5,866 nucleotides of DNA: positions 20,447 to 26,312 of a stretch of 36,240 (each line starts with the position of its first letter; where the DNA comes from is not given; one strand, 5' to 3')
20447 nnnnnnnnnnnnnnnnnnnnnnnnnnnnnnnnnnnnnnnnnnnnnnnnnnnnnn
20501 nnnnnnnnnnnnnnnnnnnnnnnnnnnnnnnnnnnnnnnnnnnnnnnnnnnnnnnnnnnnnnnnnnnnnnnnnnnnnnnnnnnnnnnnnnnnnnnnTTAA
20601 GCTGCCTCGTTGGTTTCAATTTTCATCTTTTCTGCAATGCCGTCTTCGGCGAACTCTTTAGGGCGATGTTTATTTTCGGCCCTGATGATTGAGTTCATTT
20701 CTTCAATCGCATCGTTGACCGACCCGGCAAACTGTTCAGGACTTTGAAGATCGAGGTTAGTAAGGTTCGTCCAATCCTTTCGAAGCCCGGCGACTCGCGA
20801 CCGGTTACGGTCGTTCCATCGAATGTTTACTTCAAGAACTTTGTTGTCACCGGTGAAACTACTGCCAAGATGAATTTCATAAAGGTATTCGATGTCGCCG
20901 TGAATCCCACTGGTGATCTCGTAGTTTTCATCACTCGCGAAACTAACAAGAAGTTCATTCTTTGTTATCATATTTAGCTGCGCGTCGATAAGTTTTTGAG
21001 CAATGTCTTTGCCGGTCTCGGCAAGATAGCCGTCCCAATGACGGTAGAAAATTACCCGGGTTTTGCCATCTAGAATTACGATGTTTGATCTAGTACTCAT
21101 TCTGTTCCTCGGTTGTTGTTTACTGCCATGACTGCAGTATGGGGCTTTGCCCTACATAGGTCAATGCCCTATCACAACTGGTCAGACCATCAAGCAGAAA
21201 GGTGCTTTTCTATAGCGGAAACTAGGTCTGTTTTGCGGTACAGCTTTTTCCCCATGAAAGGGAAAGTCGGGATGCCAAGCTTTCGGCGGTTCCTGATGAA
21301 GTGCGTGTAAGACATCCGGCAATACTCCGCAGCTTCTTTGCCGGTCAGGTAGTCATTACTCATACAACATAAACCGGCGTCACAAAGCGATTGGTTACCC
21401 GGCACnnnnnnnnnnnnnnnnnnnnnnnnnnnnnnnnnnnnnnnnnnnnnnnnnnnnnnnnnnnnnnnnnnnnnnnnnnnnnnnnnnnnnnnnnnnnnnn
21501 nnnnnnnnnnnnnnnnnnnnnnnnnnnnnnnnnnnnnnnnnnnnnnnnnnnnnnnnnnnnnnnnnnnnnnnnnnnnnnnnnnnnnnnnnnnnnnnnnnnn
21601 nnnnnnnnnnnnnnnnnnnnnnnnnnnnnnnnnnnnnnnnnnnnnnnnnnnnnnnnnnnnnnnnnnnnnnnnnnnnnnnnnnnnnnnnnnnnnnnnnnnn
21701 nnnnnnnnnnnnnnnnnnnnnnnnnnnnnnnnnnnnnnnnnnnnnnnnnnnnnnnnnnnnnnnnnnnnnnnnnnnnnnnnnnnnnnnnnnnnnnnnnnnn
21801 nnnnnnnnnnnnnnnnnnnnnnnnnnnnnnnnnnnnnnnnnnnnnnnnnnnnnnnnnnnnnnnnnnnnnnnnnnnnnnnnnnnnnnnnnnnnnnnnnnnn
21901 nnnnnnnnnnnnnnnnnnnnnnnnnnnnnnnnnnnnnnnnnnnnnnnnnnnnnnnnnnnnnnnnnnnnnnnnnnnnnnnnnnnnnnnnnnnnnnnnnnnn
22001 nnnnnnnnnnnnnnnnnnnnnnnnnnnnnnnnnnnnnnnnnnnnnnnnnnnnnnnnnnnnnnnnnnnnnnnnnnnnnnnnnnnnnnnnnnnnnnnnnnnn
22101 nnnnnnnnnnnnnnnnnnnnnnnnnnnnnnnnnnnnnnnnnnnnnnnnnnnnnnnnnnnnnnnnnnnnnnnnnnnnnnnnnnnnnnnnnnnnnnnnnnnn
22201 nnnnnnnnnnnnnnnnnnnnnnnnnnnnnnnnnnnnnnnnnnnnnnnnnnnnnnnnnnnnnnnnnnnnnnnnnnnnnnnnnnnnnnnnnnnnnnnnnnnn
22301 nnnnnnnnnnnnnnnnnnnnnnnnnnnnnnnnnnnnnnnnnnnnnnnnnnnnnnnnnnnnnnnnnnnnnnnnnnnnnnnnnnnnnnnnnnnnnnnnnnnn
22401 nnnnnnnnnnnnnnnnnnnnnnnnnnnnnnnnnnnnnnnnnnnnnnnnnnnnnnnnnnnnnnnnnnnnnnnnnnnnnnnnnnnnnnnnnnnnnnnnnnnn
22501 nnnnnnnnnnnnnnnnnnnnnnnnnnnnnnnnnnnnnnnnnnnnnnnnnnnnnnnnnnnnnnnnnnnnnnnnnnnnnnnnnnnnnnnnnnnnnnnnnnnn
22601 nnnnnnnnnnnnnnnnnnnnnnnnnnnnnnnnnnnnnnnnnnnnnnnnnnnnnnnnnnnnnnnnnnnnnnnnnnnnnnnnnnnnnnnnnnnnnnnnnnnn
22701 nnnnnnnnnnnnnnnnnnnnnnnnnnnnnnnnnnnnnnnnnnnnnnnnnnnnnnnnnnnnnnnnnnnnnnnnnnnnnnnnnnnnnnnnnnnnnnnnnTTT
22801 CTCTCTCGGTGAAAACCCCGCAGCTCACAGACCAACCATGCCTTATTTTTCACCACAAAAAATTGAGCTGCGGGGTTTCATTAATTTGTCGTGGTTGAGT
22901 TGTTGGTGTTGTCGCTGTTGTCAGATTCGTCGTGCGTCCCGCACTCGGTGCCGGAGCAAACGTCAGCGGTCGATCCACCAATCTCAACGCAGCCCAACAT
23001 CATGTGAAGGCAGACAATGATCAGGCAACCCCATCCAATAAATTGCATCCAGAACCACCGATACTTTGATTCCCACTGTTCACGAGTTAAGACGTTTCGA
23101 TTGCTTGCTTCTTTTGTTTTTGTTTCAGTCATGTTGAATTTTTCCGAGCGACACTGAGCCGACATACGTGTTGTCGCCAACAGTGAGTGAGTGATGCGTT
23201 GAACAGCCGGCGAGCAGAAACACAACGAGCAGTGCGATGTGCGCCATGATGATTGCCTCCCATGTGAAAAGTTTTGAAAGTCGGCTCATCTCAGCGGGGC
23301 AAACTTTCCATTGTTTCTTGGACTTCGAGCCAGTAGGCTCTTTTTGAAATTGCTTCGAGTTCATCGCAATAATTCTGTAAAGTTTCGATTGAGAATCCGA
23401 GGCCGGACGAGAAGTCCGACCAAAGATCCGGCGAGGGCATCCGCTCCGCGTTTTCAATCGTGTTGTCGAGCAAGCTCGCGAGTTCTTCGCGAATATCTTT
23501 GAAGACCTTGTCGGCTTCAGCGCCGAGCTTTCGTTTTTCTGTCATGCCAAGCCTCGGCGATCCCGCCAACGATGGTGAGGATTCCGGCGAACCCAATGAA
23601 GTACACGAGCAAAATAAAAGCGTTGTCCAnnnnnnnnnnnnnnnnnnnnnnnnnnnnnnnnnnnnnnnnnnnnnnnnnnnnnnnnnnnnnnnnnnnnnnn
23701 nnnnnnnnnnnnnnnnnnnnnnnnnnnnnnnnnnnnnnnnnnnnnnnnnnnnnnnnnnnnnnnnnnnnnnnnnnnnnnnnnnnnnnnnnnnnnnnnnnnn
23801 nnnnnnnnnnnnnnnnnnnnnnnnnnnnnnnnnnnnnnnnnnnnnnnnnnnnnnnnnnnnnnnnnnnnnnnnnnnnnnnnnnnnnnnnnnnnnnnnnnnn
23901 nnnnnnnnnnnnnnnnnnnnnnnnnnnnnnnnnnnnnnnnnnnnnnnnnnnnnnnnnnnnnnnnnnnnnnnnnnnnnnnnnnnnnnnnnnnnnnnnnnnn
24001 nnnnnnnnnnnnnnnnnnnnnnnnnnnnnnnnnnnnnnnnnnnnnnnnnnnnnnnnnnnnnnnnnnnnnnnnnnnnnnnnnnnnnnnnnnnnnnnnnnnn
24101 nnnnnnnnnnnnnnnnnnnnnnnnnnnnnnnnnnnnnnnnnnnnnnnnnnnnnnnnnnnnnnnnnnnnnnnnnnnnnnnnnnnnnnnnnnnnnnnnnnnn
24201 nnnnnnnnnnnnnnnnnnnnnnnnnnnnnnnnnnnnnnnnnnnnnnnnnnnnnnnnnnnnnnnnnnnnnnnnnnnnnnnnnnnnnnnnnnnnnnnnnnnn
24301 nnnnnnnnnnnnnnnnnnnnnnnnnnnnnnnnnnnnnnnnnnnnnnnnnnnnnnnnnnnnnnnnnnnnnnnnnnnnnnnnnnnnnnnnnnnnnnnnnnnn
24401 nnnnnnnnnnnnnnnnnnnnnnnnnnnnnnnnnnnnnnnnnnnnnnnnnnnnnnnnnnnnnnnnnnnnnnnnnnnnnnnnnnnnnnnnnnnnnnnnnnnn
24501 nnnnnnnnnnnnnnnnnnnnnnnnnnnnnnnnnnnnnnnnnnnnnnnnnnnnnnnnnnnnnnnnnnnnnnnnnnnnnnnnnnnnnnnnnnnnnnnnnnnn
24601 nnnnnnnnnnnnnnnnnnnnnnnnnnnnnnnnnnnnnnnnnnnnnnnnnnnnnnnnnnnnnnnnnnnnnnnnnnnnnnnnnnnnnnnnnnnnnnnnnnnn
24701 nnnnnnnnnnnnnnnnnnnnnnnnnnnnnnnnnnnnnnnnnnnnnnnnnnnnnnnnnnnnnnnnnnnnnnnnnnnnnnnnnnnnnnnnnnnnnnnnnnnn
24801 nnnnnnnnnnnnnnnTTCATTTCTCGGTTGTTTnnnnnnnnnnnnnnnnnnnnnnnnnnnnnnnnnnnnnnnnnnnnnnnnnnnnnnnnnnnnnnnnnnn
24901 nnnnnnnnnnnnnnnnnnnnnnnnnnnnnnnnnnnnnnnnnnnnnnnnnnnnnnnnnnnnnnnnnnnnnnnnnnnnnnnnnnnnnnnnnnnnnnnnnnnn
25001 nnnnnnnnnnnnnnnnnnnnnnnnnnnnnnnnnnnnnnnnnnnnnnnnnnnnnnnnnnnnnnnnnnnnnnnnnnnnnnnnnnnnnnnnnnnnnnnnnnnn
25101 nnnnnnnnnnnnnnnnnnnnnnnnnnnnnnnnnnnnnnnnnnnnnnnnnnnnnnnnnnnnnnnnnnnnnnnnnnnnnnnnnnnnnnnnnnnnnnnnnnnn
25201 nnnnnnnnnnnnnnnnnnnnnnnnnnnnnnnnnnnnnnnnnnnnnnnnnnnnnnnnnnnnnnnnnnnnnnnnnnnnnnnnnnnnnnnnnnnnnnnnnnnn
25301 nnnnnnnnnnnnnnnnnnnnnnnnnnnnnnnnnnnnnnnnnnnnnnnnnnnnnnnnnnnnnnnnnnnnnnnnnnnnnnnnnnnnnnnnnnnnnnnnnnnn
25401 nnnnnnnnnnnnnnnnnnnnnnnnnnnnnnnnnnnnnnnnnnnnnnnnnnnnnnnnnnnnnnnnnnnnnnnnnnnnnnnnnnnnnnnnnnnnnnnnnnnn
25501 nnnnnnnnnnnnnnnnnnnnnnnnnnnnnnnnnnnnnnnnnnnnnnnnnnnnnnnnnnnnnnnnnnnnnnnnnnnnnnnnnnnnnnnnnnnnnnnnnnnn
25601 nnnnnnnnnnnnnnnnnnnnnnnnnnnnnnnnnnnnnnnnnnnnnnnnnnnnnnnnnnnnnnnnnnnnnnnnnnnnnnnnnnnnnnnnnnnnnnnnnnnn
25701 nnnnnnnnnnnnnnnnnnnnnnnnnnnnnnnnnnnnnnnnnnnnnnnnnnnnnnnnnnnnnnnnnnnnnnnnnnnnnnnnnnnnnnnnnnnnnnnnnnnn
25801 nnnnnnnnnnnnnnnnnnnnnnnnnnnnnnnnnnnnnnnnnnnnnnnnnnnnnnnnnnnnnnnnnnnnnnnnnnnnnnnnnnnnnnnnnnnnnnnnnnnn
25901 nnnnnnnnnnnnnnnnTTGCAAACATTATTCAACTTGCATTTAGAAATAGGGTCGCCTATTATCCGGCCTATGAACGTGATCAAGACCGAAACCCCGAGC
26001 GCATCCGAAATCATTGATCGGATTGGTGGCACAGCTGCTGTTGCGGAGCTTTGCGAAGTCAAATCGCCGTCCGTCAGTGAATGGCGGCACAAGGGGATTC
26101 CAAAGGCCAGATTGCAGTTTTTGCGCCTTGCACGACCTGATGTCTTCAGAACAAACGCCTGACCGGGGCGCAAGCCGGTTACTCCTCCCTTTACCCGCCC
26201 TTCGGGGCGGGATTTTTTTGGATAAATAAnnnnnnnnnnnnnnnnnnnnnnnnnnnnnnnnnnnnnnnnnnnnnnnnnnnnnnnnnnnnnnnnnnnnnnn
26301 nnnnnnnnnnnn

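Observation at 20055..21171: The same palindromic operator is embedded in three leftward promoters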

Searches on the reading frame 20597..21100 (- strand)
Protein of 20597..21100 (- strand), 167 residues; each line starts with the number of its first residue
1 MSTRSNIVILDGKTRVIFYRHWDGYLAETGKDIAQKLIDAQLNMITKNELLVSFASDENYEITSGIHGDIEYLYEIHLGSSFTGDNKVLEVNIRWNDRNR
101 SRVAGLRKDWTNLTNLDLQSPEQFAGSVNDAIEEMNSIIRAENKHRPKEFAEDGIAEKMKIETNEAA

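Call 10: search_protein_families(library=pfam, max_evalue=0.01, proteins=[window:20597-21100:-])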
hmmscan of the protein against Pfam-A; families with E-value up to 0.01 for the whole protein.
window:20597-21100:- (167 aa): 0 families

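Call 11: search_protein_families(library=phrogs, max_evalue=0.01, proteins=[window:20597-21100:-])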
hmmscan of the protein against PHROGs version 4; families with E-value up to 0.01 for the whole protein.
window:20597-21100:- (167 aa): 2 families
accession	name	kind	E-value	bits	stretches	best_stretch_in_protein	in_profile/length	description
phrog_1987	-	unknown function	9.8e-05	23.7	1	1-37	1-38/128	-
phrog_23089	-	unknown function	0.0047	17.6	1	1-55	1-50/239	-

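Call 60: search_protein_families(library=ncbifam, max_evalue=1, proteins=[window:20597-21100:-])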
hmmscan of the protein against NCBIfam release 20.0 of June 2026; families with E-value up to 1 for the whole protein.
window:20597-21100:- (167 aa): 1 family
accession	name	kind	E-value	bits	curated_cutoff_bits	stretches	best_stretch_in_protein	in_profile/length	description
NF000327.2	blaSCO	exception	0.00043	19.8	600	1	6-131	47-175/288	SCO family class A beta-lactamase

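Call 79: search_solved_structures(query=window:20597-21100:-, max_evalue=1)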
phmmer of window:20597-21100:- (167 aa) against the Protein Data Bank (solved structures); distinct sequences matched with E-value up to 1: 2.
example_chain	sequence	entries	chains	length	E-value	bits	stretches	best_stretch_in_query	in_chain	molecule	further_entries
8qhc_A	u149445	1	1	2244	0.72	13.1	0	103-144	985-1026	Protein SidH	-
8qfs_A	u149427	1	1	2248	0.73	13.1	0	103-144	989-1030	Protein SidH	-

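Call 101: find_homologous_proteins(query=window:20597-21100:-, max_evalue=0.001)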
Query window:20597-21100:- (167 aa): 13 proteins with E <= 0.001 among 50 candidates.
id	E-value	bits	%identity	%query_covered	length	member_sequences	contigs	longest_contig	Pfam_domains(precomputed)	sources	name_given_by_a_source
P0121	8.3e-98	343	95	100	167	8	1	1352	-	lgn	-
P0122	1.1e-21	95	40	92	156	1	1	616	-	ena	-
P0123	7.5e-14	70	38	81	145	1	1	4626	-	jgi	jgi:hypothetical protein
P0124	2.6e-13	68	33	91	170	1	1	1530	-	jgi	jgi:hypothetical protein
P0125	1.0e-12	66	50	46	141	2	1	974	-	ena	-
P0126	2.2e-12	65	51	46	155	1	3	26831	-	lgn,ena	-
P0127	4.8e-12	64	44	56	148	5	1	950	-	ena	-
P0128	2.8e-11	62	45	49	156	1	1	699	-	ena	-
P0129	7.5e-11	60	38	62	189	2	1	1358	-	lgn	-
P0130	2.0e-8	52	38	65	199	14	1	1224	-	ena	-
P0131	9.7e-8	50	38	46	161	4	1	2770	-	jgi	jgi:hypothetical protein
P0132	1.1e-7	50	39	46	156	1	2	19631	-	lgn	-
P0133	9.7e-5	40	29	46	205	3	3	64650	-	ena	-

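Call 104: find_encoding_contigs(protein=P0126, flank=5000, max_places=1)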
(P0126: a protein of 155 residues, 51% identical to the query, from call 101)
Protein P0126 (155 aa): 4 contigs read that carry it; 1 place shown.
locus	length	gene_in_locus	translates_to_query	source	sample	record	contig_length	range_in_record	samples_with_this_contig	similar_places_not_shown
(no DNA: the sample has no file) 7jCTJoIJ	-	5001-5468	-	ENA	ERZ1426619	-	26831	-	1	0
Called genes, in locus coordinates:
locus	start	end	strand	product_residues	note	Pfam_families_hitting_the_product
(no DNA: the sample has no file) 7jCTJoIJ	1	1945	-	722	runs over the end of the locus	PF16793:RepB_primase, PF13481:AAA_25, PF06745:ATPase (weak)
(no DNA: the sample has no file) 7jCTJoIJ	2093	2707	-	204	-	-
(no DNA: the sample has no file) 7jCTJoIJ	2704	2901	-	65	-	-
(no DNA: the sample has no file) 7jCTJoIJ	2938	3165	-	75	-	-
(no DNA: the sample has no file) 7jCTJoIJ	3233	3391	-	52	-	-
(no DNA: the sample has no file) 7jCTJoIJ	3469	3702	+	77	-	-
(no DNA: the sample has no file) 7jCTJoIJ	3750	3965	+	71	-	-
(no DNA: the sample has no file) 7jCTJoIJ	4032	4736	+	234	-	-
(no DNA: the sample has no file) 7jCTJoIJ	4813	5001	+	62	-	-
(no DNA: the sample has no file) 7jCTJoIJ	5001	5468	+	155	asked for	-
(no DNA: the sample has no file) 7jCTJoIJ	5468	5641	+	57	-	PF24192:DUF7417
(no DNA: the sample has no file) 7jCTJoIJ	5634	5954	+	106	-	-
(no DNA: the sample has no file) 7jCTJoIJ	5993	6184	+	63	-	-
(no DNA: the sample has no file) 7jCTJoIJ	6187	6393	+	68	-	-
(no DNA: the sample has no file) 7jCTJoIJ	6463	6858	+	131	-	-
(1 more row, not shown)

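Call 105: find_encoding_contigs(protein=P0132, flank=5000, max_places=1)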
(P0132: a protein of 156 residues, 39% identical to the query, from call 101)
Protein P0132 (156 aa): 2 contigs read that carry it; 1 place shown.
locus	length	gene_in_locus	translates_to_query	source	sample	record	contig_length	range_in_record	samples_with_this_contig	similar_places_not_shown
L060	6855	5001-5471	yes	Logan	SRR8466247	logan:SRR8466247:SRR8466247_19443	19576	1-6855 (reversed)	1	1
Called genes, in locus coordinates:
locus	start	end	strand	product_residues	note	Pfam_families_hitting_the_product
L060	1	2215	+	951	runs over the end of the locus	PF05204:Hom_end (weak), PF14528:LAGLIDADG_3 (weak), PF22530:Terminase-T7_RNaseH-like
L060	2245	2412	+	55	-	-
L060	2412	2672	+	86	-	-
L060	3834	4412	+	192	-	-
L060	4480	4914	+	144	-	-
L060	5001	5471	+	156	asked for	-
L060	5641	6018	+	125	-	PF27050:Phage_P22_Y8K6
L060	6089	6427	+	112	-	PF26948:DUF8296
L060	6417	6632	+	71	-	-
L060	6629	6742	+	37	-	-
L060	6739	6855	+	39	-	?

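Call 106: predict_structure(alignment_id=A5)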
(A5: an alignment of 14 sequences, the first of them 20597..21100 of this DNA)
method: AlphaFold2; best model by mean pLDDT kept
length: 167 residues; sequences in the alignment: 14
mean_pLDDT: 67.7   pTM: 0.62
mean pLDDT of the five models: 67.7, 67.5, 63.6, 63.5, 61.4
residues with pLDDT >= 90: 7; 70-90: 79; 50-70: 45; < 50: 36
segments of 3 or more residues with pLDDT < 50: 98-109, 146-167
pLDDT, mean of each block of 10 residues (from residue 1): 76 86 72 86 84 90 78 78 56 59 40 65 77 69 53 37 37
secondary structure, 60 per line:
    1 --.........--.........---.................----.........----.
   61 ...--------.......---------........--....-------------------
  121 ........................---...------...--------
elements in order: E3-11 E14-22 H26-42 H47-55 E60-63 E72-78 E88-95 H98-101 H121-144

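Call 108: fold_search(model_id=the predicted structure, library=pdb)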
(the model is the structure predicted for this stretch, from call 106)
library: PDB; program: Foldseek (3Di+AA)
matches with E <= 10: 252; with E <= 0.001: 0
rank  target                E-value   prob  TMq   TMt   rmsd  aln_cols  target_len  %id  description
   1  9nel_A                1.9e-01  0.08  0.18  0.10  16.6       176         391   10  The flexible portion of Cryo-EM structure of Herpesvirus Helicase-Primase complex with amenamevir (released 2025-08-13)
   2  8xih_A                2.5e-01  0.08  0.15  0.05  13.7       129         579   11  protein-DNA complex (released 2024-12-25)
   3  6sga_CK               3.4e-01  0.08  0.16  0.16  12.8        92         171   13  Body domain of the mt-SSU assemblosome from Trypanosoma brucei (released 2019-09-18)
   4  8ia9_A                3.8e-01  0.66  0.21  0.10   3.7        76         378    9  SpnK Methyltransferase from the Spinosyn Biosynthetic Pathway in Complex with Mg (released 2023-09-27)
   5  8ia9_B                7.0e-01  0.23  0.24  0.12  12.0       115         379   10  SpnK Methyltransferase from the Spinosyn Biosynthetic Pathway in Complex with Mg (released 2023-09-27)
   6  8iaa_B                9.0e-01  0.44  0.21  0.10   3.7        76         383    9  SpnK Methyltransferase from the Spinosyn Biosynthetic Pathway in Complex with SAH (released 2023-09-27)
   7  8iaa_A                1.1e+00  0.38  0.21  0.10   4.4        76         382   10  SpnK Methyltransferase from the Spinosyn Biosynthetic Pathway in Complex with SAH (released 2023-09-27)
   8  3sso_A                1.2e+00  0.38  0.22  0.10   3.8        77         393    9  MycE Methyltransferase from the Mycinamycin Biosynthetic Pathway in Complex with Mg and SAH, Crystal form 2 (released 2011-08-24)
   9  4ani_G                1.2e+00  0.06  0.13  0.05  15.4        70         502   21  Structural basis for the intermolecular communication between DnaK and GrpE in the DnaK chaperone system from Geobacil (released 2012-05-23)
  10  8xih_B                1.2e+00  0.03  0.15  0.04  16.9       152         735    9  protein-DNA complex (released 2024-12-25)
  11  6sgb_CK               1.2e+00  0.04  0.16  0.13  12.8        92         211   13  mt-SSU assemblosome of Trypanosoma brucei (released 2019-09-25)
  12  8v87_A                1.2e+00  0.04  0.19  0.15  20.8       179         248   15  60S ribosome biogenesis intermediate (Dbp10 post-catalytic structure - Overall map) (released 2024-05-01)
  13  3ssm_C                1.3e+00  0.12  0.25  0.13  15.2       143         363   11  MycE Methyltransferase from the Mycinamycin Biosynthetic Pathway in Complex with Mg and SAH, Crystal form 1 (released 2011-08-24)
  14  7uol_D                1.3e+00  0.04  0.20  0.15  12.0       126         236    7  Endogenous dihydrolipoamide succinyltransferase (E2) core of 2-oxoglutarate dehydrogenase complex from bovine kidney (released 2022-11-30)
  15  3o6w_B                1.3e+00  0.04  0.18  0.08  14.7       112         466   13  Crystal structure of monomeric KlHxk1 in crystal form VIII (open state) (released 2010-10-13)
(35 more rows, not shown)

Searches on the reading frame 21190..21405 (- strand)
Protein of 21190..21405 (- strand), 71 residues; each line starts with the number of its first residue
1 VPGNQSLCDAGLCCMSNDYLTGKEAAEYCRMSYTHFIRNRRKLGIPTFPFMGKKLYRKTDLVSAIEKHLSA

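Call 10: search_protein_families(library=pfam, max_evalue=0.01, proteins=[window:21190-21405:-])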
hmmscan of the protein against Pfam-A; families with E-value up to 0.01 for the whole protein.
window:21190-21405:- (71 aa): 1 family
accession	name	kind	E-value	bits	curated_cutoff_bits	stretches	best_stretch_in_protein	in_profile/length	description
PF12728.13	HTH_17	-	0.00084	20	27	1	19-67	1-49/51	Helix-turn-helix domain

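Call 11: search_protein_families(library=phrogs, max_evalue=0.01, proteins=[window:21190-21405:-])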
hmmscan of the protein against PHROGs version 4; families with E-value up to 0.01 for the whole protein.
window:21190-21405:- (71 aa): 0 families

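Call 60: search_protein_families(library=ncbifam, max_evalue=1, proteins=[window:21190-21405:-])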
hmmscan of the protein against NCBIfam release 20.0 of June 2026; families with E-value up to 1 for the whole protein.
window:21190-21405:- (71 aa): 0 families

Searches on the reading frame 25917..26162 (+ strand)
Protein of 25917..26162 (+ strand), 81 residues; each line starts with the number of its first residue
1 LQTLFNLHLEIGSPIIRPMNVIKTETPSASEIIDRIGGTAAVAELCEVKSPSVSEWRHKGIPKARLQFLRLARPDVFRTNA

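Call 85: search_protein_families(library=pfam, max_evalue=0.01, proteins=[window:25917-26162:+])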
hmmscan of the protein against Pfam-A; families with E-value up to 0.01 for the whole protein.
window:25917-26162:+ (81 aa): 2 families
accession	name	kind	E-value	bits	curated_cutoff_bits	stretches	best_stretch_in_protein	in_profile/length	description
PF14549.12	P22_Cro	-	0.0001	22.5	30.2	1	30-65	3-37/60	DNA-binding transcriptional regulator Cro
PF15943.11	YdaS_toxin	-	0.00077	19.7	30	1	32-63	4-37/65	Bacterial toxin YdaS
